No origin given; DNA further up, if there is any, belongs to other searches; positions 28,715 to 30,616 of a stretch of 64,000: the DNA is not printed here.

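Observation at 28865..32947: Three uncharacterised membrane proteins joined directly to the 3' end of the polyamine (potABCD) operon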

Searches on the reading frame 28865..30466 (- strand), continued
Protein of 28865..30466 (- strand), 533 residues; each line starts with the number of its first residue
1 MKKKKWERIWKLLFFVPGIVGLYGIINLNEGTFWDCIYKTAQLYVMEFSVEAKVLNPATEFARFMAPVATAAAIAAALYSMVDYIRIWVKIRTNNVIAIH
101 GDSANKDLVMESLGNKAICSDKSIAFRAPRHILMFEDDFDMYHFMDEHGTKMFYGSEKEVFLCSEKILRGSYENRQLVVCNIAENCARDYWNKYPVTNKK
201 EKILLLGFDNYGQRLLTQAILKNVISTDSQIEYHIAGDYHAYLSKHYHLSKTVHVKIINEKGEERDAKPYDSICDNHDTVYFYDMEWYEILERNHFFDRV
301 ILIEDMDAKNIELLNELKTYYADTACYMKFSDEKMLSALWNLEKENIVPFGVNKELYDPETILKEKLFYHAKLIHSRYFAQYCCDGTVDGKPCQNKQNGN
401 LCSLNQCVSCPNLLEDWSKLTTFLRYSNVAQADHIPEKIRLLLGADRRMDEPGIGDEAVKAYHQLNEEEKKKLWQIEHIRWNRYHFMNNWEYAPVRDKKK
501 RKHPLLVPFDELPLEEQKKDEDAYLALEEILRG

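Call 80: search_protein_families(library=pfam, proteins=[L111:8486-10855:+, L147:3002-4678:-, L119:1869-3797:+, L079:12983-15557:+, L117:1-813:+, L108:6377-6913:+, L132:3798-5708:+, L128:2430-3608:+, L128:3607-4632:-, L150:8454-9815:+], max_evalue=0.001)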
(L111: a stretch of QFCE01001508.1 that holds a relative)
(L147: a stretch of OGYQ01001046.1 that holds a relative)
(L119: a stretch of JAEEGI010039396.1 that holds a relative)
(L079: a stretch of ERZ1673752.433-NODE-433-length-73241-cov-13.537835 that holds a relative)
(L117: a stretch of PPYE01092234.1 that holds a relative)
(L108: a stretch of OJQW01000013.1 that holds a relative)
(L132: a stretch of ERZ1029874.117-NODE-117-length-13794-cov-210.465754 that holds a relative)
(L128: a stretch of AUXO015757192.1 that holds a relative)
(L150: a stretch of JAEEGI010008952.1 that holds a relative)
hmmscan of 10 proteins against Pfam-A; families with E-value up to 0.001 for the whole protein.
L111:8486-10855:+ (790 aa): 12 families
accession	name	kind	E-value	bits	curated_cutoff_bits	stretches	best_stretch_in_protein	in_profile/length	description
PF13676.11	TIR_2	-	3e-15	57.2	28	1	21-142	1-119/122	TIR domain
PF17874.7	TPR_MalT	-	3.1e-12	46.9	45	1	629-782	40-190/336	MalT-like TPR region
PF13424.12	TPR_12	-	1.4e-10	41.6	30.1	1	638-702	12-76/77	Tetratricopeptide repeat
PF13181.12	TPR_8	-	2e-08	34.2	25.7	0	673-699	3-29/34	Tetratricopeptide repeat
PF13191.12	AAA_16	-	5.2e-08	34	32.6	1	185-310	1-153/167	AAA ATPase domain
PF00515.34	TPR_1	-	9.2e-07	28.9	27.8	1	671-699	1-29/34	Tetratricopeptide repeat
PF13374.12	TPR_10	-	2.5e-06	27.7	27.5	1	631-668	4-41/42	Tetratricopeptide repeat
PF07719.23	TPR_2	-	5.9e-06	26.5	27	0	672-700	2-30/34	Tetratricopeptide repeat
PF00931.28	NB-ARC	-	1.4e-05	25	23.5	1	197-298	10-109/248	NB-ARC domain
PF01637.24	ATPase_2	-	6.6e-05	23.3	33.2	1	186-233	1-49/225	ATPase domain predominantly from Archaea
PF13431.12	TPR_17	-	0.00084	19.9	24.4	0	668-692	10-34/34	Tetratricopeptide repeat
PF01582.25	TIR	-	0.00085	19.6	21.3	0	19-108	2-93/179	TIR domain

L147:3002-4678:- (559 aa): 1 family
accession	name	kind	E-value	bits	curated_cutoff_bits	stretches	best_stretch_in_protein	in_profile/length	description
PF13676.11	TIR_2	-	3.4e-06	28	28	1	55-156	1-95/122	TIR domain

L119:1869-3797:+ (643 aa): 0 families

L079:12983-15557:+ (858 aa): 6 families
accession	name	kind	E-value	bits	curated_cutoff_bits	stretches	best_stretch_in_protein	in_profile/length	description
PF13676.11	TIR_2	-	1.7e-13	51.5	28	1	8-136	1-109/122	TIR domain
PF08937.16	ThsB_TIR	-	4.6e-10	40.2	21.2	1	9-114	1-97/100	Thoeris protein ThsB, TIR-like domain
PF01582.25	TIR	-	3.5e-07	30.6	21.3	1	5-116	1-98/179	TIR domain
PF13360.13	PQQ_2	-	1.4e-06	28.5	27.6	0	281-402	59-176/233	Outer membrane protein assembly factor BamB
PF13570.13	Beta-prop_ACSF4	-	1.8e-05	24.7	133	0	282-335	46-99/329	Beta-alanine-activating enzyme, beta-propeller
PF19654.4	DUF6157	-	0.00088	19.7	27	0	237-318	19-105/136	Family of unknown function (DUF6157)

L117:1-813:+ (271 aa): 2 families
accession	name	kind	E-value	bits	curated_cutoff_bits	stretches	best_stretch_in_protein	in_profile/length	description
PF02852.28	Pyr_redox_dim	-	8.7e-17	61.8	25.3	1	38-137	7-105/110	Pyridine nucleotide-disulphide oxidoreductase, dimerisation domain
PF00581.25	Rhodanese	-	1e-13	52.1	22.2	1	162-245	3-97/102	Rhodanese-like domain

L108:6377-6913:+ (179 aa): 0 families

L132:3798-5708:+ (637 aa): 3 families
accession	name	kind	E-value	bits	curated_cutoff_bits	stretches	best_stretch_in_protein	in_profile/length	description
PF13676.11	TIR_2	-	7.1e-20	72.2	28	2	157-256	1-100/122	TIR domain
PF08238.18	Sel1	-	2e-06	28.6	30.7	1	329-357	2-30/36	Sel1 repeat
PF13271.11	DUF4062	-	5.8e-05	23.7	24.7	0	156-219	1-62/82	Domain of unknown function (DUF4062)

L128:2430-3608:+ (393 aa): 2 families
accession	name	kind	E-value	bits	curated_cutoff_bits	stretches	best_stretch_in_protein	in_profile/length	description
PF01168.26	Ala_racemase_N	-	1.6e-59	201.7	24.1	1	20-247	1-218/220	Alanine racemase, N-terminal domain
PF00842.27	Ala_racemase_C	-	6.8e-49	165.1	25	1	264-391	2-126/127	Alanine racemase, C-terminal domain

L128:3607-4632:- (342 aa): 0 families

L150:8454-9815:+ (454 aa): 3 families
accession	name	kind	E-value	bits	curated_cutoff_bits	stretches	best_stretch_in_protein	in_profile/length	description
PF01595.25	CNNM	-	6.4e-29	101.3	28.4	1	15-205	3-181/181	Cyclin M transmembrane N-terminal domain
PF03471.22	CorC_HlyC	-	6.1e-20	71.5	27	1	363-438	4-79/81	Transporter associated domain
PF00571.33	CBS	-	4.7e-15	56.1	24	2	221-278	2-56/57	CBS domain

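Call 89: search_protein_families(library=pfam, alignment_id=A2, max_evalue=1)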
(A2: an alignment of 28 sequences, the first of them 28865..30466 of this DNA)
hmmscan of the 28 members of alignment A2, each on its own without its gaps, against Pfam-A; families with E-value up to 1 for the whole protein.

A. member 1, window:28865-30466:- (533 aa): 4 families
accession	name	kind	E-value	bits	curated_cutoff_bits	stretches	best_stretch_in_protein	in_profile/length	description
PF02026.21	RyR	-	1.4e-07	32.1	27.4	1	475-522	26-73/91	RyR domain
PF24792.1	DUF7701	-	0.065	13.9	27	1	496-528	55-87/91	Domain of unknown function (DUF7701)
PF12364.13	DUF3648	-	0.068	13.9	20.6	1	75-126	12-63/141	Protein of unknown function (DUF3648)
PF15629.11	Perm-CXXC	-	0.16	12.7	23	1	392-415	4-27/32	Permuted single zf-CXXC unit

B. families by the number of members that match (of 28 scanned): 26 families (the first 25 are shown)
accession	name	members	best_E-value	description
PF02026.21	RyR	28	9.2e-10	RyR domain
PF24792.1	DUF7701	7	0.034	Domain of unknown function (DUF7701)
PF02254.24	TrkA_N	5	0.025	TrkA-N domain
PF08674.15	AChE_tetra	4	0.16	Acetylcholinesterase tetramerisation domain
PF17833.7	pre-PUA_NIP7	3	0.029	NIP7/UPF0113, pre-PUA domain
PF20440.3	GvpD_bR2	2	0.056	GvpD basic region 2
PF09603.15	Fib_succ_major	1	0.015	Fibrobacter succinogenes major domain (Fib_succ_major)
PF01248.31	Ribosomal_L7Ae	1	0.023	Ribosomal protein L7Ae/L30e/S12e/Gadd45 family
PF16104.10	FPRL1_inhibitor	1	0.036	Formyl peptide receptor-like 1 inhibitory protein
PF16166.10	TIC20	1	0.036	Chloroplast import apparatus Tic20-like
PF05030.17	SSXT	1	0.05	SSXT protein (N-terminal region)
PF12364.13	DUF3648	1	0.068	Protein of unknown function (DUF3648)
PF12411.13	Choline_sulf_C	1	0.072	Choline sulfatase enzyme C terminal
PF00902.23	TatC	1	0.075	Sec-independent protein translocase protein (TatC)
PF00697.28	PRAI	1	0.083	N-(5'phosphoribosyl)anthranilate (PRA) isomerase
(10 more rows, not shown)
